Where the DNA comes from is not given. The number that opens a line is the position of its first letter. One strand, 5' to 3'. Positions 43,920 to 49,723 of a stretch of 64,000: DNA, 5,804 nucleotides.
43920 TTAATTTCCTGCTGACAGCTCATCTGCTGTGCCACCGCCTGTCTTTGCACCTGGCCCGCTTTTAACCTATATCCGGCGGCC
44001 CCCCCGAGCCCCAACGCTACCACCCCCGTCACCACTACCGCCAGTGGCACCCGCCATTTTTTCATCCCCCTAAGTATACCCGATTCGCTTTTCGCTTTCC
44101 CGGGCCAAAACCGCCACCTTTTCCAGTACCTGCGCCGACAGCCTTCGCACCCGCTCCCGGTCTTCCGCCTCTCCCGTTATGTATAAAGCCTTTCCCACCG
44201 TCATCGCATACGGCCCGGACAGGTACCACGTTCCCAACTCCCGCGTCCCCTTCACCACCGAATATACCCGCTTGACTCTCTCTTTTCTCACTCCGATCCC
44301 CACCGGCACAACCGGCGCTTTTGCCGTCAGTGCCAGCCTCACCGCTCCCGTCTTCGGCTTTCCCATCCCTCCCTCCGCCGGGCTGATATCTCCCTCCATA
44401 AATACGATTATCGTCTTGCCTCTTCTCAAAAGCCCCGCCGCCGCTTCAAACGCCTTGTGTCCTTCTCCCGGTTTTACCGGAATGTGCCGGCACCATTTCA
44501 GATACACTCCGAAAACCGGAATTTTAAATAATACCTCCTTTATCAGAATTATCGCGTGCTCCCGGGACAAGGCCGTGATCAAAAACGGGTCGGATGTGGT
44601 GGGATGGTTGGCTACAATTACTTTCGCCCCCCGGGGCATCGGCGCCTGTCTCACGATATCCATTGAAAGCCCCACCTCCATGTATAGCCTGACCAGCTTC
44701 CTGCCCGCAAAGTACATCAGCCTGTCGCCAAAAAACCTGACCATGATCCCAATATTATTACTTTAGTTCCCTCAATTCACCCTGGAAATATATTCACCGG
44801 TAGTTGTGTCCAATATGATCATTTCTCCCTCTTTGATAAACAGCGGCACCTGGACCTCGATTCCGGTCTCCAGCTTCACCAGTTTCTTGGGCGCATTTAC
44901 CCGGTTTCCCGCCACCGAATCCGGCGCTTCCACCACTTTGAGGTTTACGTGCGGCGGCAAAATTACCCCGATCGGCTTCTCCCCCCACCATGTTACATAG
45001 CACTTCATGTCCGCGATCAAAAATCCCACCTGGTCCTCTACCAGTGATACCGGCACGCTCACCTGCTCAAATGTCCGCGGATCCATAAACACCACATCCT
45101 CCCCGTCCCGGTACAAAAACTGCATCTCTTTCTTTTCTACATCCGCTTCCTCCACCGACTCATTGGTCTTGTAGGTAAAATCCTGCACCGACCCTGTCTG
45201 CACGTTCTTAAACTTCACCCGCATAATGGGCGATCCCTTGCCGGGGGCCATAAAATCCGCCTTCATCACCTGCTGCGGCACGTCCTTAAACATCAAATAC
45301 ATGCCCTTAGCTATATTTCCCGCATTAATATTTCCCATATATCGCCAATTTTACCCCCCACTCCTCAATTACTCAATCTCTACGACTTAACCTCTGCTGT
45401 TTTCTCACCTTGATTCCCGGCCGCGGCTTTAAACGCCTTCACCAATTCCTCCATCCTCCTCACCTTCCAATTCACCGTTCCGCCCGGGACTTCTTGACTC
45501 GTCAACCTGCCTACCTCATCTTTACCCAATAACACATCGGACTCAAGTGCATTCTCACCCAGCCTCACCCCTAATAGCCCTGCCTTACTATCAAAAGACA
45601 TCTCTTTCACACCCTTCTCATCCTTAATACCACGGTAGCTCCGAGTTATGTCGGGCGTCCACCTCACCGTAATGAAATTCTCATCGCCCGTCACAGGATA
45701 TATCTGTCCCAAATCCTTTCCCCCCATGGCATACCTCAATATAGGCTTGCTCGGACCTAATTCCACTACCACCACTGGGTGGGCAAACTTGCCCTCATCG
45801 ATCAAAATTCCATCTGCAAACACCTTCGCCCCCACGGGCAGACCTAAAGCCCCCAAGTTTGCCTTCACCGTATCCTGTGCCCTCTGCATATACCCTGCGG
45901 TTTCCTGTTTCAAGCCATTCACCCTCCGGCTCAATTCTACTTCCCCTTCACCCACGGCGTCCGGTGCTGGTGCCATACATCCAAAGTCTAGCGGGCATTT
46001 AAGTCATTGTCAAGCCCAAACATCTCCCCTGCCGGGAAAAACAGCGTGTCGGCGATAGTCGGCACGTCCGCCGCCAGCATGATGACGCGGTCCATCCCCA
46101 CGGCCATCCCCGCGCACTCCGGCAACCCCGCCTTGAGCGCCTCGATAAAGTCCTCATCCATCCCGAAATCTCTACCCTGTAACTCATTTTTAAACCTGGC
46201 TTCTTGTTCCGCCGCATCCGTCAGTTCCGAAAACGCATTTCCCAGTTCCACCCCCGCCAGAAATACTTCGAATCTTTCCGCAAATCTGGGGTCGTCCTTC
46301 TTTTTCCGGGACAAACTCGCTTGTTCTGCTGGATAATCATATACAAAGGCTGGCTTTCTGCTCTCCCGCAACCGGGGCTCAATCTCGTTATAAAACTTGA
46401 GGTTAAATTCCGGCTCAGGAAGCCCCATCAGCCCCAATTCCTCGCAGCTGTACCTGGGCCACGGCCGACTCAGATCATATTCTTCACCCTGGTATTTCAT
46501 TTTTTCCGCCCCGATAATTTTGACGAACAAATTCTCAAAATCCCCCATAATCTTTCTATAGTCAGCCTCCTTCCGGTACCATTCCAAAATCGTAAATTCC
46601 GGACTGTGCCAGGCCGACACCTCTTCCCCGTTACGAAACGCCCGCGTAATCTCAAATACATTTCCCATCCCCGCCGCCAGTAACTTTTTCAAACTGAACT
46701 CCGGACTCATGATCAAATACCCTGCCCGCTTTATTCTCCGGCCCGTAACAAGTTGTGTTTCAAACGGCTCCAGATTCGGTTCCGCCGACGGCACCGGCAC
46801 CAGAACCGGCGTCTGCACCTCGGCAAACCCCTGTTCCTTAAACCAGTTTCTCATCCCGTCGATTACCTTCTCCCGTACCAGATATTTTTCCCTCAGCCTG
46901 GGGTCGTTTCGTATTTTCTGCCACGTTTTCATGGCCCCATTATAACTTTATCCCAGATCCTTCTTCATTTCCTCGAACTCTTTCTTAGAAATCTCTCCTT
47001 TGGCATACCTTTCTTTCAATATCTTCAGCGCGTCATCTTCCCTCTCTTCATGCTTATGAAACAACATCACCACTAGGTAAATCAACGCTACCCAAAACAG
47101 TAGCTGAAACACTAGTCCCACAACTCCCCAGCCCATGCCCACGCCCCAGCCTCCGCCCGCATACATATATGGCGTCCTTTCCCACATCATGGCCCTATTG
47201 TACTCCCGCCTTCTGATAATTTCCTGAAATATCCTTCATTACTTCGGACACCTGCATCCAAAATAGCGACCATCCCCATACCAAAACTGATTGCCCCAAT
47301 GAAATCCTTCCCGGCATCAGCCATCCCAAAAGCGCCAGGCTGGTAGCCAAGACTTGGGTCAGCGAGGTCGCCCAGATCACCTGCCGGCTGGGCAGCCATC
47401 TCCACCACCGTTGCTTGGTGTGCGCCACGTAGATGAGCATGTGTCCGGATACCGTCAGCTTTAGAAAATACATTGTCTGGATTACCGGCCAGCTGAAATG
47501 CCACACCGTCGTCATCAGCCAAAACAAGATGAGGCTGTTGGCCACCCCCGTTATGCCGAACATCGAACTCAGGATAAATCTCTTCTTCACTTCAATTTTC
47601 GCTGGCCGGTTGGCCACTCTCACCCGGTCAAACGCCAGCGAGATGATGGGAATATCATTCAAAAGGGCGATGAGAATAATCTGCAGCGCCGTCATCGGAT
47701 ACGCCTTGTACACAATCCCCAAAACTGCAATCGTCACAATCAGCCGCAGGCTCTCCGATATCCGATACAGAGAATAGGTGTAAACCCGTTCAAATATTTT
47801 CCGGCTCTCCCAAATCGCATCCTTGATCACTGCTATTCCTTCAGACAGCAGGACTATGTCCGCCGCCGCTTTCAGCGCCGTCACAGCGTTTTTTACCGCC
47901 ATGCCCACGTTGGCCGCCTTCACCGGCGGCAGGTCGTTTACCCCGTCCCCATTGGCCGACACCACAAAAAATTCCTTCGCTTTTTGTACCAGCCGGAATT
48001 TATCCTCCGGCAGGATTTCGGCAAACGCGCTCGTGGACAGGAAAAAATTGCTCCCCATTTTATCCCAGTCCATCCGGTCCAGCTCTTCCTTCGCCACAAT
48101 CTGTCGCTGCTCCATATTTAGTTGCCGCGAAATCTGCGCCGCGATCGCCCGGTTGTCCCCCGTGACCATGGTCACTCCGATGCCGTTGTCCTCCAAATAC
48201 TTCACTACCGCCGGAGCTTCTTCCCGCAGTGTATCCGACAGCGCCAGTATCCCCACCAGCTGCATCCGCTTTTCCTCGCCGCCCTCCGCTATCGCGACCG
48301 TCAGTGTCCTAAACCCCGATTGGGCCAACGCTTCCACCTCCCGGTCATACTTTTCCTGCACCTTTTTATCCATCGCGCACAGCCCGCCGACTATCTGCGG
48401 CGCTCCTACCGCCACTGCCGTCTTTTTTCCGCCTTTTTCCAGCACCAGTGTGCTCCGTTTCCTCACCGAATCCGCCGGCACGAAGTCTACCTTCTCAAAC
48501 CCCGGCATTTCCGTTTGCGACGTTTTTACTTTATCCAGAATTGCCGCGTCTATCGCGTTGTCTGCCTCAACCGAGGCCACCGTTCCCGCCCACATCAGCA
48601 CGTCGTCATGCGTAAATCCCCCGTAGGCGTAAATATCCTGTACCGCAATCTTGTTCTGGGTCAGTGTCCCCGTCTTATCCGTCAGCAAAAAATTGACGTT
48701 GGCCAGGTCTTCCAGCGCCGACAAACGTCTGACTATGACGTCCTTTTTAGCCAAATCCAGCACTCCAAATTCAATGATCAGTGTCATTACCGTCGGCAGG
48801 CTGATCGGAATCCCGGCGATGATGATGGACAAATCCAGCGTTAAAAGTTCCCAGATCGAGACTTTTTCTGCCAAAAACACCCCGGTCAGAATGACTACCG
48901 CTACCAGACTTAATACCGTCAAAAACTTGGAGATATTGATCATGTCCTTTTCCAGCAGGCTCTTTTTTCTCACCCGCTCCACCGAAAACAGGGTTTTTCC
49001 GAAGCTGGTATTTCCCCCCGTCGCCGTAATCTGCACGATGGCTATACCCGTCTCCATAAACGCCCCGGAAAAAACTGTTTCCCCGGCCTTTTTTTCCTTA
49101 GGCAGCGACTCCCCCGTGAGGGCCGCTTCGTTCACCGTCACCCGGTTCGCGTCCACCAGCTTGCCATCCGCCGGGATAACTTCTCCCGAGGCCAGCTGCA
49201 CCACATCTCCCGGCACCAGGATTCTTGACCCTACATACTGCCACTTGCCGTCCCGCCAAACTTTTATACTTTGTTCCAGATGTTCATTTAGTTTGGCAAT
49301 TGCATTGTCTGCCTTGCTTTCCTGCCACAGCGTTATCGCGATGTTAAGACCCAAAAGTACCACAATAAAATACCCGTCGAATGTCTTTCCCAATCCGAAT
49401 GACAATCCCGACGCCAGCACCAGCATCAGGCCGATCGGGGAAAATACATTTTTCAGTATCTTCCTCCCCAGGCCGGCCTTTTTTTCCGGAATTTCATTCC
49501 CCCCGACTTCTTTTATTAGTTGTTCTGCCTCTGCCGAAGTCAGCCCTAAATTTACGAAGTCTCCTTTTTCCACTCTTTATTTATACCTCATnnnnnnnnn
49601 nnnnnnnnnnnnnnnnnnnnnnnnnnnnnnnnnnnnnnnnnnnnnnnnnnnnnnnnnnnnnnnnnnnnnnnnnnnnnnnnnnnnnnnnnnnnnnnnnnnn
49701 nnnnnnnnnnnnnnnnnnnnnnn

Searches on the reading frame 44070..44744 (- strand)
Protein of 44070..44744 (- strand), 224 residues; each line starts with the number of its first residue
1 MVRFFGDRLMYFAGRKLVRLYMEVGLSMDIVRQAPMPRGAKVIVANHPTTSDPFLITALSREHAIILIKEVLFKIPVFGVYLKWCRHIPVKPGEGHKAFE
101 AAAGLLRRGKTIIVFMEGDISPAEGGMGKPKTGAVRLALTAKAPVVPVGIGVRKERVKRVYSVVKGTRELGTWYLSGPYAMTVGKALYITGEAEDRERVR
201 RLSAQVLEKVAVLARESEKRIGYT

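Call 87: search_protein_families(library=pfam, proteins=[window:44070-44744:-], max_evalue=0.0001)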
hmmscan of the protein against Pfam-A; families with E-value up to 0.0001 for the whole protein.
window:44070-44744:- (224 aa): 1 family
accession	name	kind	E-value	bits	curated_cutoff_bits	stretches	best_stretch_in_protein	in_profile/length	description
PF01553.26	Acyltransferase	-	8.4e-20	71.4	23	1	37-150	11-131/132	Acyltransferase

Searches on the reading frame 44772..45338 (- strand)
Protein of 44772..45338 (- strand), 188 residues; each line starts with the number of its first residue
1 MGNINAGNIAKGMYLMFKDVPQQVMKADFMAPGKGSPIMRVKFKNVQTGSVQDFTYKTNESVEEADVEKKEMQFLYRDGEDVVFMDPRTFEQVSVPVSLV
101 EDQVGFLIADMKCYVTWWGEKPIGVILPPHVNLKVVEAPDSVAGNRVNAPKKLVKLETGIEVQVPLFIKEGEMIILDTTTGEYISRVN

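Call 87: search_protein_families(library=pfam, proteins=[window:44772-45338:-], max_evalue=0.0001)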
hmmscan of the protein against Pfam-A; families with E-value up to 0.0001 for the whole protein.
window:44772-45338:- (188 aa): 3 families
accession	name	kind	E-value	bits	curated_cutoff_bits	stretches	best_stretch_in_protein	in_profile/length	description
PF09285.17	Elong-fact-P_C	-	2.8e-20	72.2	25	1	131-186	1-56/56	Elongation factor P, C-terminal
PF01132.26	EFP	-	8e-20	71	27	1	70-123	1-54/54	Elongation factor P (EF-P) OB domain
PF08207.18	EFP_N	-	3.9e-14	52.8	23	1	6-62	2-58/58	Elongation factor P (EF-P) KOW-like domain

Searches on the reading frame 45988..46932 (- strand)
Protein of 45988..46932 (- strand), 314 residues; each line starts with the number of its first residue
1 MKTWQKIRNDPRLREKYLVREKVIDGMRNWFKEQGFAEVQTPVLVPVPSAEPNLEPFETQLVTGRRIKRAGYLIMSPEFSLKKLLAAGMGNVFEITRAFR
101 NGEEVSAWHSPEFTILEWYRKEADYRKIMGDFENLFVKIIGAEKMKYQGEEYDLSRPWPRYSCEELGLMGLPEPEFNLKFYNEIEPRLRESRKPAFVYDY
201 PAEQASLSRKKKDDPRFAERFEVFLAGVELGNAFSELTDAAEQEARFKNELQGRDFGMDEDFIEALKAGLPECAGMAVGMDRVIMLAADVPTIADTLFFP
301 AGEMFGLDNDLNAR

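Call 87: search_protein_families(library=pfam, proteins=[window:45988-46932:-], max_evalue=0.0001)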
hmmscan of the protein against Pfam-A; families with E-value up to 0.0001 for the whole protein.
window:45988-46932:- (314 aa): 1 family
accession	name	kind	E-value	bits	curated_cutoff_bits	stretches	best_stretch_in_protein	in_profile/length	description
PF00152.25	tRNA-synt_2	-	1.3e-55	189.1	25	1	10-301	15-306/308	tRNA synthetases class II (D, K and N)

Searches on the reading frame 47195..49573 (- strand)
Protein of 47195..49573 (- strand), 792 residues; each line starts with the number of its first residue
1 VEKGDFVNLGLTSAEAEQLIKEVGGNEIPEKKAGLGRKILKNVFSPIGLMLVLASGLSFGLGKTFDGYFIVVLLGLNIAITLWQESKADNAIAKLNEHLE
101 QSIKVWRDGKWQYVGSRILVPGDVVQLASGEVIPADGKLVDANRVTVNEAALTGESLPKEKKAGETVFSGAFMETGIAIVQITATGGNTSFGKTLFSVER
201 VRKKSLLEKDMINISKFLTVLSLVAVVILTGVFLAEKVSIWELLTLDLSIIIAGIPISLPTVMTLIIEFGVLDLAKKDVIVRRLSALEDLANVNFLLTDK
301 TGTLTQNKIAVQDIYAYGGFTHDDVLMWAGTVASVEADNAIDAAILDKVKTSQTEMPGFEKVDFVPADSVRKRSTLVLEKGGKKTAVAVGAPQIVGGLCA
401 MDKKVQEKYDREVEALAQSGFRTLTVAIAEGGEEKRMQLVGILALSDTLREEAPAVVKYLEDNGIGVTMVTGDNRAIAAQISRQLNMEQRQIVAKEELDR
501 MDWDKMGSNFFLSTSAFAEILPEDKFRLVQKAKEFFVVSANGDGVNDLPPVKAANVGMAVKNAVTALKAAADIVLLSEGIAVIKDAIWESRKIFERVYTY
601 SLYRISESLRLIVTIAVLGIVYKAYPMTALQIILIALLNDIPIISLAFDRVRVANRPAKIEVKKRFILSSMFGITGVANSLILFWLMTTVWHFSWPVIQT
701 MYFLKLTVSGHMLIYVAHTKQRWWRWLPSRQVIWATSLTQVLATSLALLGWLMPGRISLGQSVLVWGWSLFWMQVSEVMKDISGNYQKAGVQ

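Call 87: search_protein_families(library=pfam, proteins=[window:47195-49573:-], max_evalue=0.0001)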
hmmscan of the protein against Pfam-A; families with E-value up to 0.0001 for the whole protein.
window:47195-49573:- (792 aa): 4 families
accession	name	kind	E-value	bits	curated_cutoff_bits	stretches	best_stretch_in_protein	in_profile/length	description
PF00122.25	E1-E2_ATPase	-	7.4e-40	136.8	28.1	1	100-277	4-181/181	E1-E2 ATPase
PF00702.32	Hydrolase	-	4.2e-12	47.3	26.4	1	297-554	5-190/191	haloacid dehalogenase-like hydrolase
PF00690.31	Cation_ATPase_N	-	2.1e-08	34.1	20.4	1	10-58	20-69/69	Cation transporter/ATPase, N-terminus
PF08282.18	Hydrolase_3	-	1.4e-05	25.4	20.9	0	540-577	208-245/255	haloacid dehalogenase-like hydrolase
